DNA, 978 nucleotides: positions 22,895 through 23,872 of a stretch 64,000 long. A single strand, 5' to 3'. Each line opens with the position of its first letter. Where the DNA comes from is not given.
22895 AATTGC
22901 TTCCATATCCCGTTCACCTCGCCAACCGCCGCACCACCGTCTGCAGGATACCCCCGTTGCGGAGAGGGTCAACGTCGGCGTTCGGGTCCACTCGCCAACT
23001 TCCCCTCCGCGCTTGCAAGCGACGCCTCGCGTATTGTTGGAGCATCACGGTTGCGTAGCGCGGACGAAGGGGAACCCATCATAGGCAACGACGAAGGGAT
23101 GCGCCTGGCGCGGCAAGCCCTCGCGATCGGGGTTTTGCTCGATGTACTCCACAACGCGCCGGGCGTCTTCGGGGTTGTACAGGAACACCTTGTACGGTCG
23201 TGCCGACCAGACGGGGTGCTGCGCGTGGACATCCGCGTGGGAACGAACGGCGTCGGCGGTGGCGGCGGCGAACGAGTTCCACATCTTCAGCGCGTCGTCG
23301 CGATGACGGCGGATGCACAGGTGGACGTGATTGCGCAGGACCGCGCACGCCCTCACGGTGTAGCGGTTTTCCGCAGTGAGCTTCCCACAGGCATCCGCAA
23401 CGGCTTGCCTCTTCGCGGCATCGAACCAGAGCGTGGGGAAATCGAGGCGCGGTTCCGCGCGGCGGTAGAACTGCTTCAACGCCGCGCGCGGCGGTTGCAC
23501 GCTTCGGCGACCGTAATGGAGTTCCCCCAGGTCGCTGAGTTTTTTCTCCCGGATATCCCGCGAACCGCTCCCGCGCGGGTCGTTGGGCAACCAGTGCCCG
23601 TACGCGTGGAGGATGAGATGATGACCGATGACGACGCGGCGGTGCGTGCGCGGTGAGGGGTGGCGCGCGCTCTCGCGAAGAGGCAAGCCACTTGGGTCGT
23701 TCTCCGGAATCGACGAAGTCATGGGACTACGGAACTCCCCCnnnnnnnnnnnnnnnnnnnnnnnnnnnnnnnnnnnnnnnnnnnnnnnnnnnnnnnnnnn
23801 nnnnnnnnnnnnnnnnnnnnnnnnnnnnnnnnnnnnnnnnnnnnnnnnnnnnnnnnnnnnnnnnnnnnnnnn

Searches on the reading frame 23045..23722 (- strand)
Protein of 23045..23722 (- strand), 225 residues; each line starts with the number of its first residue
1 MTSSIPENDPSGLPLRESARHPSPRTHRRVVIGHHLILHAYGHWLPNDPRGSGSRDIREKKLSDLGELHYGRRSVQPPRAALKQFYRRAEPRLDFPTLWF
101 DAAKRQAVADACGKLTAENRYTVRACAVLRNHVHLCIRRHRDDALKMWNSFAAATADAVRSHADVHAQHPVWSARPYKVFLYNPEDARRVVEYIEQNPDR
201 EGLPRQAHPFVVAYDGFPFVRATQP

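Call 11: search_protein_families(library=pfam, proteins=[window:23045-23722:-], max_evalue=0.01)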
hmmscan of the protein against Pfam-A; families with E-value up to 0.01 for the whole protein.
window:23045-23722:- (225 aa): 1 family
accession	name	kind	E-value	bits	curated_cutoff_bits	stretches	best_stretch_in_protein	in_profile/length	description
PF01797.21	Y1_Tnp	-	0.00016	22.2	23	1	102-197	22-121/121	Transposase IS200 like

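Call 13: search_protein_families(library=ncbifam, proteins=[window:23045-23722:-], max_evalue=1)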
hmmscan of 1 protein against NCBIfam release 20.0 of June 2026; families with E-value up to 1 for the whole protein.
window:23045-23722:- (225 aa): 2 families
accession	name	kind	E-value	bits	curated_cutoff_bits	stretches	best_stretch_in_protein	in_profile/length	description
NF047646.1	REP_Tyr_transpos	equivalog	2.2e-11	43.8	80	1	102-207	28-140/146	REP-associated tyrosine transposase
NF033573.1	transpos_IS200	equivalog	0.041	14.1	55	1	103-173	29-104/126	IS200/IS605 family transposase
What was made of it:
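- On RAYT / TnpA-REP (class 2 TnpA-Y1): NCBIfam REP_Tyr_transpos 43.8 against 80, E 2e-11 (call 13).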

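Call 14: search_solved_structures(query=window:23045-23722:-, max_evalue=1, show_alignments=2)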
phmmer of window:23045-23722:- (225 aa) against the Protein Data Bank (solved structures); distinct sequences matched with E-value up to 1: 1.
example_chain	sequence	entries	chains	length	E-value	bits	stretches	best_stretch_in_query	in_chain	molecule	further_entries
4er8_A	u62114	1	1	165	0.37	13.6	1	107-208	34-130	TnpArep for protein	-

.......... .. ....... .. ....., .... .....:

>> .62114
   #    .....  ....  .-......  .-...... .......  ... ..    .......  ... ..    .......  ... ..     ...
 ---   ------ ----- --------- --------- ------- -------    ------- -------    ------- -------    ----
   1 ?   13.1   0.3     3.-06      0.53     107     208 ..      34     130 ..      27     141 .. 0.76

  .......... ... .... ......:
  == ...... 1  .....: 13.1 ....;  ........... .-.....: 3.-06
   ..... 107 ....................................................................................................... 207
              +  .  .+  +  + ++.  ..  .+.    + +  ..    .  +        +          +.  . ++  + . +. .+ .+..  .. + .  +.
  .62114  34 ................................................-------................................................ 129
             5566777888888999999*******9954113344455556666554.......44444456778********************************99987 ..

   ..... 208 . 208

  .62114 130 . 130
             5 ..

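Call 39: find_homologous_proteins(query=window:23045-23722:-, max_evalue=0.00001)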
Query window:23045-23722:- (225 aa): 574 proteins with E <= 0.00001 among 1236 candidates; the best 120 are listed.
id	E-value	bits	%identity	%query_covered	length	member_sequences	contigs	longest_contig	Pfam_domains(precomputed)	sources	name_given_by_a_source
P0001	9.3e-152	521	100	100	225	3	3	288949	-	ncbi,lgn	-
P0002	7.4e-88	312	65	93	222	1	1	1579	-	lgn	-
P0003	7.4e-86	306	61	98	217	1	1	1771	-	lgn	-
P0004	4.8e-84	300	62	90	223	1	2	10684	-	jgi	-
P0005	1.4e-83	298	65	88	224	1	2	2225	-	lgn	-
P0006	1.2e-82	295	59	99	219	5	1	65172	-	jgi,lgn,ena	-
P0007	1.4e-82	295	65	84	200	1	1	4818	-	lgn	-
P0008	4.8e-82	293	63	88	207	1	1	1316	-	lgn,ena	-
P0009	8.0e-82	292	63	88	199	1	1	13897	-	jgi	jgi:REP element-mobilizing transposase RayT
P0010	1.2e-81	292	62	86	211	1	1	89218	-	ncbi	ncbi:MAG: hypothetical protein ACT4QC_12945 [Planctomycetaceae bacterium]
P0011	1.8e-81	291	62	89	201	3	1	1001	-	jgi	jgi:REP element-mobilizing transposase RayT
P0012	6.0e-81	290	63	86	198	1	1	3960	-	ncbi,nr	ncbi:MAG: hypothetical protein NT069_02910 [Planctomycetota bacterium]|nr:hypothetical protein [Plan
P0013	6.1e-81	289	61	93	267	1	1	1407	-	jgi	jgi:REP element-mobilizing transposase RayT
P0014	8.9e-81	289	61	86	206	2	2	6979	-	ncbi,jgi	ncbi:MAG TPA: hypothetical protein VGM05_22805 [Planctomycetaceae bacterium]|jgi:REP element-mobiliz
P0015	1.0e-80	289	57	99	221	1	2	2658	-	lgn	-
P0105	2.3e-71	258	55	93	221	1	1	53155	-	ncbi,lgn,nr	ncbi:MAG: hypothetical protein GC159_23765 [Phycisphaera sp.]|nr:hypothetical protein [Phycisphaera 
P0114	2.3e-70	255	58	86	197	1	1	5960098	-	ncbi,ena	-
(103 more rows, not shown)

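Call 40: find_encoding_contigs(protein=P0001, flank=10000, max_places=4)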
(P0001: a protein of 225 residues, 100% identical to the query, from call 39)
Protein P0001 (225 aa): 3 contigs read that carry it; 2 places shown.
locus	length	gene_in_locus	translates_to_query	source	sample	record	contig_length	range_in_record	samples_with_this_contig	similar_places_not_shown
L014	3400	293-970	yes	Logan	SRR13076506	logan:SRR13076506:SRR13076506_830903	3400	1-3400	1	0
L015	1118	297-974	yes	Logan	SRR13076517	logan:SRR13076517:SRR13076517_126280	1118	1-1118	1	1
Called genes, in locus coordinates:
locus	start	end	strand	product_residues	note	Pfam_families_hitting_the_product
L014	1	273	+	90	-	?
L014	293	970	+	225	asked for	-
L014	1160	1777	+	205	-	PF13643:DUF4145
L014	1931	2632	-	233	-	-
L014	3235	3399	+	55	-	?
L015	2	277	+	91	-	?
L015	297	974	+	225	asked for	-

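Call 41: list_cluster_members(proteins=[P0001])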
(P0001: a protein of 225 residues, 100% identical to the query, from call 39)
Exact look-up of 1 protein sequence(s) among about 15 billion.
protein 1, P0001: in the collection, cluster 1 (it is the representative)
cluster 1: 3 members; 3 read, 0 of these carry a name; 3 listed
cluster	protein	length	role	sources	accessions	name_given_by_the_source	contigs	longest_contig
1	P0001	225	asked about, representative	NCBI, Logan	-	-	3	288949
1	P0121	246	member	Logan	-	-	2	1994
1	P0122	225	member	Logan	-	-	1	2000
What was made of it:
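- Tried and rejected: The 289-kb source contig of P0001 is not indexed (calls 40, 41), so the window's own record name stays unknown.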

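Call 42: find_encoding_contigs(protein=P0105, flank=4000, max_places=2)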
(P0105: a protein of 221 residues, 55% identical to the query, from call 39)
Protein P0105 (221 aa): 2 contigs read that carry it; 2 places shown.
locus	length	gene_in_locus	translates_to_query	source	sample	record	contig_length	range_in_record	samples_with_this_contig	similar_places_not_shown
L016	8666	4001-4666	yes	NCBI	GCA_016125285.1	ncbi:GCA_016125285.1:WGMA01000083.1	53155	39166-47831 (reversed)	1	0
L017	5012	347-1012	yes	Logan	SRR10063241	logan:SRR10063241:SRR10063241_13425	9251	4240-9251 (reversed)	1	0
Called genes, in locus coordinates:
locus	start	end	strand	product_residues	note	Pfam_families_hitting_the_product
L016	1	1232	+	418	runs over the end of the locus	-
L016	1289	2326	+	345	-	PF01261:AP_endonuc_2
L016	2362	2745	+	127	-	PF05635:23S_rRNA_IVP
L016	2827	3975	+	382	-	PF01408:GFO_IDH_MocA, PF02894:GFO_IDH_MocA_C, PF22725:GFO_IDH_MocA_C3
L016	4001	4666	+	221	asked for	-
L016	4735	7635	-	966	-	-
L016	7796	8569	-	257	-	PF07963:N_methyl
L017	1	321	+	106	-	?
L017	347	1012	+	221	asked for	-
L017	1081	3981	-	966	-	-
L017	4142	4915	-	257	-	PF07963:N_methyl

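Call 43: find_encoding_contigs(protein=P0114, flank=4000, max_places=2)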
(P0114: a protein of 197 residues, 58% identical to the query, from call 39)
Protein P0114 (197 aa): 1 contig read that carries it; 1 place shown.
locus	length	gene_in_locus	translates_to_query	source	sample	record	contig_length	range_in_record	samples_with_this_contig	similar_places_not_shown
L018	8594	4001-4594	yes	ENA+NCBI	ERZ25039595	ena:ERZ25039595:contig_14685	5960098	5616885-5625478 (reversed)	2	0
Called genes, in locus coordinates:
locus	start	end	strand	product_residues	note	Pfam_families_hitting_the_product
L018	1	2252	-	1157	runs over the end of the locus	-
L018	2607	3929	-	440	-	PF00544:Pectate_lyase_4 (weak)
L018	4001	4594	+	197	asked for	-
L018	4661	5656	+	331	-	PF00389:2-Hacid_dh (weak), PF02826:2-Hacid_dh_C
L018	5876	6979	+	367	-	PF00069:Pkinase, PF07714:PK_Tyr_Ser-Thr, PF01636:APH (faint), PF03109:ABC1 (faint), PF17667:Pkinase_fungal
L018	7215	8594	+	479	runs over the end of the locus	PF01408:GFO_IDH_MocA, PF22725:GFO_IDH_MocA_C3 (weak)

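Call 44: find_encoding_contigs(protein=P0006, flank=4000, max_places=2)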
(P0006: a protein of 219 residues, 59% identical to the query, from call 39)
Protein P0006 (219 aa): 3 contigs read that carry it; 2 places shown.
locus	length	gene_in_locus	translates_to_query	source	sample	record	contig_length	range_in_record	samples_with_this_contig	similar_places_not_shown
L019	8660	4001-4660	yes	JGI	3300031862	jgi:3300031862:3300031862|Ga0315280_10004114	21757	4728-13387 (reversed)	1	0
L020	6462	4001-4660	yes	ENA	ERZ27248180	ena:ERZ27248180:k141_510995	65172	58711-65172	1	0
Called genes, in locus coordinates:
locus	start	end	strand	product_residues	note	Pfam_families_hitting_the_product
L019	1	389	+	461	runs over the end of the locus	PF00206:Lyase_1, PF14698:ASL_C2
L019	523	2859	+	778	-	-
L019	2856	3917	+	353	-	PF00158:Sigma54_activat, PF14532:Sigma54_activ_2, PF00004:AAA (weak), PF07724:AAA_2 (weak), PF07728:AAA_5, PF25601:AAA_lid_14, PF02954:HTH_8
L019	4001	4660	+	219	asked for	-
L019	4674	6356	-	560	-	PF00245:Alk_phosphatase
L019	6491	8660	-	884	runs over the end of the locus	PF13385:Laminin_G_3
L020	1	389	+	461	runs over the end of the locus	PF00206:Lyase_1, PF14698:ASL_C2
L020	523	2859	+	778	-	-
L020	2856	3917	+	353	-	PF00158:Sigma54_activat, PF14532:Sigma54_activ_2, PF00004:AAA (weak), PF07724:AAA_2 (weak), PF07728:AAA_5, PF25601:AAA_lid_14, PF02954:HTH_8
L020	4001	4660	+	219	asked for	-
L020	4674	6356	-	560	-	PF00245:Alk_phosphatase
